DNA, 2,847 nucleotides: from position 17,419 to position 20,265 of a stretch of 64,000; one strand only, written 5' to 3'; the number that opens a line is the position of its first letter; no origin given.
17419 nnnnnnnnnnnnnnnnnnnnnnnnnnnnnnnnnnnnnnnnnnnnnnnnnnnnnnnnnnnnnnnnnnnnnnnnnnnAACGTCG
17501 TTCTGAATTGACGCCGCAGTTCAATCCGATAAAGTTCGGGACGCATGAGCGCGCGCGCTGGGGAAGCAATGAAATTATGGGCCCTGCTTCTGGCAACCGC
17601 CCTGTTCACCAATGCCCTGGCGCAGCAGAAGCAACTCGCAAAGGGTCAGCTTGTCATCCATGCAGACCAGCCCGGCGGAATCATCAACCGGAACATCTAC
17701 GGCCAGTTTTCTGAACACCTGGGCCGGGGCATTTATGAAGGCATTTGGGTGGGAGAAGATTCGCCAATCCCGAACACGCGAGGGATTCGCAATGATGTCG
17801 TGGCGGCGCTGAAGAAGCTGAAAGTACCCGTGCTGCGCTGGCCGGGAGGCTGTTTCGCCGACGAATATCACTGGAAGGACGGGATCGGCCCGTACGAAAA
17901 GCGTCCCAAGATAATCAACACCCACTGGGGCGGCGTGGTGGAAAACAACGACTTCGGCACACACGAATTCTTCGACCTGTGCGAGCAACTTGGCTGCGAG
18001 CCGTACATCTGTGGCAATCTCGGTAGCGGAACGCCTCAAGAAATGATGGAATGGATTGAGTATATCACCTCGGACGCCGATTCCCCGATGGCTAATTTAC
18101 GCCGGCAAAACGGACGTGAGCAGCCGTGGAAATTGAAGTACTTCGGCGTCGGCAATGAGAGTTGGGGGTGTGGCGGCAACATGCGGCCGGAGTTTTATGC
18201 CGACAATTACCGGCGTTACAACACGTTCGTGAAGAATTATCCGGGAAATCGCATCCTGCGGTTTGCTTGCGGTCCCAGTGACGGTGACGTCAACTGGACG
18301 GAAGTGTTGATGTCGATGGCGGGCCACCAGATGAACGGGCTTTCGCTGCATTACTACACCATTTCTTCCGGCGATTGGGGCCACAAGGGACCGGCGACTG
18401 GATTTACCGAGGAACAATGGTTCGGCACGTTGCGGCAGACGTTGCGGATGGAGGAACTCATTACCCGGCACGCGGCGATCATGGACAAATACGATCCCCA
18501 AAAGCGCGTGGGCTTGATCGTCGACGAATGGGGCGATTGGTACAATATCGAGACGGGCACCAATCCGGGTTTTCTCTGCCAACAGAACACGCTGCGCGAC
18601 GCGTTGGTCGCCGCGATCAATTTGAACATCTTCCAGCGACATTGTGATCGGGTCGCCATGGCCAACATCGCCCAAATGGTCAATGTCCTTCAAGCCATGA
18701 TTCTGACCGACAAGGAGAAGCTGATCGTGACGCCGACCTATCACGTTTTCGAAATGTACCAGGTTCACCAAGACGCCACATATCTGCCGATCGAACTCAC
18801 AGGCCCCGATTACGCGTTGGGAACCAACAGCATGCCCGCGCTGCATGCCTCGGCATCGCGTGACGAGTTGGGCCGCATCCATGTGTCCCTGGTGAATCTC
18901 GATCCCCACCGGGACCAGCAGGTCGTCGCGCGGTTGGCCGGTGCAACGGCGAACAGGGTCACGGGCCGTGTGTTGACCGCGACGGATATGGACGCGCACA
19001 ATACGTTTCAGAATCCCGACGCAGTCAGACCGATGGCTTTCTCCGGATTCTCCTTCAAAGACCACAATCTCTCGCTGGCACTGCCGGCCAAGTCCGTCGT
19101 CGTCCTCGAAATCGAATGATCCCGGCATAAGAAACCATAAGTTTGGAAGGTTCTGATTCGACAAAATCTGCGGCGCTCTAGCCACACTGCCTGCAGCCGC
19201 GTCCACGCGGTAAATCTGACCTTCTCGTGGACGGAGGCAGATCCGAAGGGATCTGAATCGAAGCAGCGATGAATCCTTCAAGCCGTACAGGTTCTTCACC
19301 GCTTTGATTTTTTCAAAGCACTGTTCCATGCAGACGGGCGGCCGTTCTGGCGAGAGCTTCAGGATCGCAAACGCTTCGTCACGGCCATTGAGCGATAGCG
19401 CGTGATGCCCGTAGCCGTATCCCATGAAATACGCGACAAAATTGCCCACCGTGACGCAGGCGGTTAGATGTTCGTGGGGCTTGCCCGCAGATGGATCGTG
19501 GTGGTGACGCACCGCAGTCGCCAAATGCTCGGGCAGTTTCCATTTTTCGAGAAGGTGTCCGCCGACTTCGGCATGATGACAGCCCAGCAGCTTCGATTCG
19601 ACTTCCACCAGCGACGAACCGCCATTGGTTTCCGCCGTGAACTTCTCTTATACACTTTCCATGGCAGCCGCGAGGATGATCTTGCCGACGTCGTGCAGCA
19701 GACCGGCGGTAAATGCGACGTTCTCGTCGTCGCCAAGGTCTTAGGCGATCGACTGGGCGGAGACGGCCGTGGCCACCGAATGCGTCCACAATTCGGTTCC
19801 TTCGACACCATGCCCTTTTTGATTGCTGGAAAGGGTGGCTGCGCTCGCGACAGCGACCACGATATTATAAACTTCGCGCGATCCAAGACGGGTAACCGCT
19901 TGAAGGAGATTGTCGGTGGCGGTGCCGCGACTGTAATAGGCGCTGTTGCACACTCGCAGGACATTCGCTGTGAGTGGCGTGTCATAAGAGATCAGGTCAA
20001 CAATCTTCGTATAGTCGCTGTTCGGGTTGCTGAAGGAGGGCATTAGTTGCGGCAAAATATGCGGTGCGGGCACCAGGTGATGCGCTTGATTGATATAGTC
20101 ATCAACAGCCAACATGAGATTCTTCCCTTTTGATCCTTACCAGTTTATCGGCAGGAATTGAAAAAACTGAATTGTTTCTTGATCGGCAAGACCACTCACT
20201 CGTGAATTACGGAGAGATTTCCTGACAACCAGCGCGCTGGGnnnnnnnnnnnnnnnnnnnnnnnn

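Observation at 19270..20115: HDOD signalling gene with two in-frame TAA codons inside otherwise perfectly conserved motifs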

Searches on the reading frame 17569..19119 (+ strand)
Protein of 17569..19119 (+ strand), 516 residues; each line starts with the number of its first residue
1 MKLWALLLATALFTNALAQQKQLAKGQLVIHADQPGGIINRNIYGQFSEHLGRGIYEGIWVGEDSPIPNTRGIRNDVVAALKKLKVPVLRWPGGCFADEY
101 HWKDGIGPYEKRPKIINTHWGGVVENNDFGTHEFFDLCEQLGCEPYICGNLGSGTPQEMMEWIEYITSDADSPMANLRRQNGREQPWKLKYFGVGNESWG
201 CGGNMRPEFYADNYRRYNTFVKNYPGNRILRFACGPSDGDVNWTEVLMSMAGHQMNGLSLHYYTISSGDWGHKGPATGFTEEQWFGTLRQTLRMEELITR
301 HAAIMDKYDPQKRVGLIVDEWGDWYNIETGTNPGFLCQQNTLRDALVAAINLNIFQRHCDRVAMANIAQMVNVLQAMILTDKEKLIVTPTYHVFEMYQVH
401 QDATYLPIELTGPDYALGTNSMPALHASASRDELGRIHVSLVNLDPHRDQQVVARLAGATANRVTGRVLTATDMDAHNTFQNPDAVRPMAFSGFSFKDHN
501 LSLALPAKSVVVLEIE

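Call 41: find_encoding_contigs(protein=window:17569-19119:+, flank=3000, max_places=10)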
Protein window:17569-19119:+ (516 aa): 2 contigs read that carry it; 1 place shown.
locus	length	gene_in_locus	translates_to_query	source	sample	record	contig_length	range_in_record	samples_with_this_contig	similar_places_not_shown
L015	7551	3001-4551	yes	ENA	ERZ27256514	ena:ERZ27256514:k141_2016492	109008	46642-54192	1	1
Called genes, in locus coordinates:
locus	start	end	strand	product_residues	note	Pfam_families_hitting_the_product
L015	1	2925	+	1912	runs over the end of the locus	PF02837:Glyco_hydro_2_N, PF22666:Glyco_hydro_2_N2, PF00703:Glyco_hydro_2, PF02836:Glyco_hydro_2_C, PF16355:DUF4982, PF01301:Glyco_hydro_35, PF21467:BetaGal_gal-bd, PF16499:Melibiase_2, +3 more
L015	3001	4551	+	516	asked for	PF22848:ASD1_dom, PF06964:Alpha-L-AF_C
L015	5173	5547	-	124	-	PF08668:HDOD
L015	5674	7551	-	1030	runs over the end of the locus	PF00873:ACR_tran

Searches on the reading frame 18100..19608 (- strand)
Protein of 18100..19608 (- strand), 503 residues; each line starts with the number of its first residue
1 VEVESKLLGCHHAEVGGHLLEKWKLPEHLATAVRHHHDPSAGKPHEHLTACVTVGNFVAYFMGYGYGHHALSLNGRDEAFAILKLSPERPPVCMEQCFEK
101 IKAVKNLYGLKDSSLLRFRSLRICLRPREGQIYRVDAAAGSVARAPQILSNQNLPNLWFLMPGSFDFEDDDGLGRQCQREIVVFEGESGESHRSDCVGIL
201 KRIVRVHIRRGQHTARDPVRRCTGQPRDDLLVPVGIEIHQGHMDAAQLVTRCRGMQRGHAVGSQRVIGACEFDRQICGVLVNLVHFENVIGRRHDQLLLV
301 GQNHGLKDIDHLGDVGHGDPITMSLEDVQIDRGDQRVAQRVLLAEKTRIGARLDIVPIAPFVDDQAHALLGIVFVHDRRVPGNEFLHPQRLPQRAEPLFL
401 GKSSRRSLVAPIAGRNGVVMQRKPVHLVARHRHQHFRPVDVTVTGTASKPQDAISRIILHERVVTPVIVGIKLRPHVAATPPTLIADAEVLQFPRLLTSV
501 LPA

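Call 46: find_encoding_contigs(protein=P0126, flank=6000, max_places=4)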
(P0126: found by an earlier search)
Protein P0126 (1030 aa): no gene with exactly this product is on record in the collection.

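Call 47: find_encoding_contigs(protein=P0128, flank=4000, max_places=4)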
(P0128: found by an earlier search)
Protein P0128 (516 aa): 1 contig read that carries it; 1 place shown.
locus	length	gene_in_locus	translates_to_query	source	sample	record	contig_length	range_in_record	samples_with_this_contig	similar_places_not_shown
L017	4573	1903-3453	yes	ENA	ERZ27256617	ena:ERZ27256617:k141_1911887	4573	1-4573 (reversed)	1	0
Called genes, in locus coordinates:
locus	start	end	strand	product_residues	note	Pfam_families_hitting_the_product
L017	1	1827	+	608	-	?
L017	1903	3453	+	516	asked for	PF22848:ASD1_dom, PF06964:Alpha-L-AF_C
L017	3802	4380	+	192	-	-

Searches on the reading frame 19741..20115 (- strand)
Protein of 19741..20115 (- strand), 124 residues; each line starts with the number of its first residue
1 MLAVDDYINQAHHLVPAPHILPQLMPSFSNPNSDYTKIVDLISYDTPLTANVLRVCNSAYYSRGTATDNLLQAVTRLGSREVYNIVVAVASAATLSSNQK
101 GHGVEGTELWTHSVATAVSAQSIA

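Call 10: find_encoding_contigs(protein=window:19741-20115:-, flank=6000, max_places=6)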
Protein window:19741-20115:- (124 aa): 2 contigs read that carry it; 2 places shown.
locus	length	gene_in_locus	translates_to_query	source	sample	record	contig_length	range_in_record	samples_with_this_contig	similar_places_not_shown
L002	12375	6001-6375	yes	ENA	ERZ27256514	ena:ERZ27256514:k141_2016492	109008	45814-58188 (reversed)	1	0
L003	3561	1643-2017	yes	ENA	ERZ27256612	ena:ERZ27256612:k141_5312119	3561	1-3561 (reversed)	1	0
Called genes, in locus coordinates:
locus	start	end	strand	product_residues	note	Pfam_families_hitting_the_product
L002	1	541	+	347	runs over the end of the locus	PF25174:Beta-prop_THOC3 (weak), PF02239:Cytochrom_D1 (faint)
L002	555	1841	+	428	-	PF02321:OEP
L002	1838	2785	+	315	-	PF25944:Beta-barrel_RND (faint), PF25917:BSH_RND (faint), PF25973:BSH_CzcB (weak), PF25954:Beta-barrel_RND_2, PF25975:CzcB_C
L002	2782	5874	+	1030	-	PF00873:ACR_tran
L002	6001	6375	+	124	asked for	PF08668:HDOD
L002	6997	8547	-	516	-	PF22848:ASD1_dom, PF06964:Alpha-L-AF_C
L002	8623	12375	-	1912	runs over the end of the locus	PF02837:Glyco_hydro_2_N, PF22666:Glyco_hydro_2_N2, PF00703:Glyco_hydro_2, PF02836:Glyco_hydro_2_C, PF16355:DUF4982, PF01301:Glyco_hydro_35, PF21467:BetaGal_gal-bd, PF16499:Melibiase_2, +3 more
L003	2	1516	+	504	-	?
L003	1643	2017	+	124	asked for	PF08668:HDOD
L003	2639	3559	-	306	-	?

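Call 28: list_cluster_members(proteins=[window:19744-20115:-])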
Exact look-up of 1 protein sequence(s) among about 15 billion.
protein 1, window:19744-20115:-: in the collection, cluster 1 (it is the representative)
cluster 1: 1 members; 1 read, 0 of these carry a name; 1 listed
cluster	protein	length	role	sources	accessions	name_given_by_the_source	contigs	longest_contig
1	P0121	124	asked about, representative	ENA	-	-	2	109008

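Call 43: find_homologous_proteins(query=window:19744-20115:-, max_evalue=1e-40)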
Query seq(124 aa) (124 aa): 4 proteins with E <= 1e-40 among 24 candidates.
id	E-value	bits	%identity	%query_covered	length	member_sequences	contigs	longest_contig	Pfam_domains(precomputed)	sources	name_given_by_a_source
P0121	3.2e-74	264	100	100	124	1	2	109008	PF08668.19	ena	-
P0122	2.4e-43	165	61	99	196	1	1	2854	PF08668.19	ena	-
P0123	2.8e-43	165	62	100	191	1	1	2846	PF08668.19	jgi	jgi:hypothetical protein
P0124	8.4e-43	163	61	98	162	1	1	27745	PF08668.19,PF01966.29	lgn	-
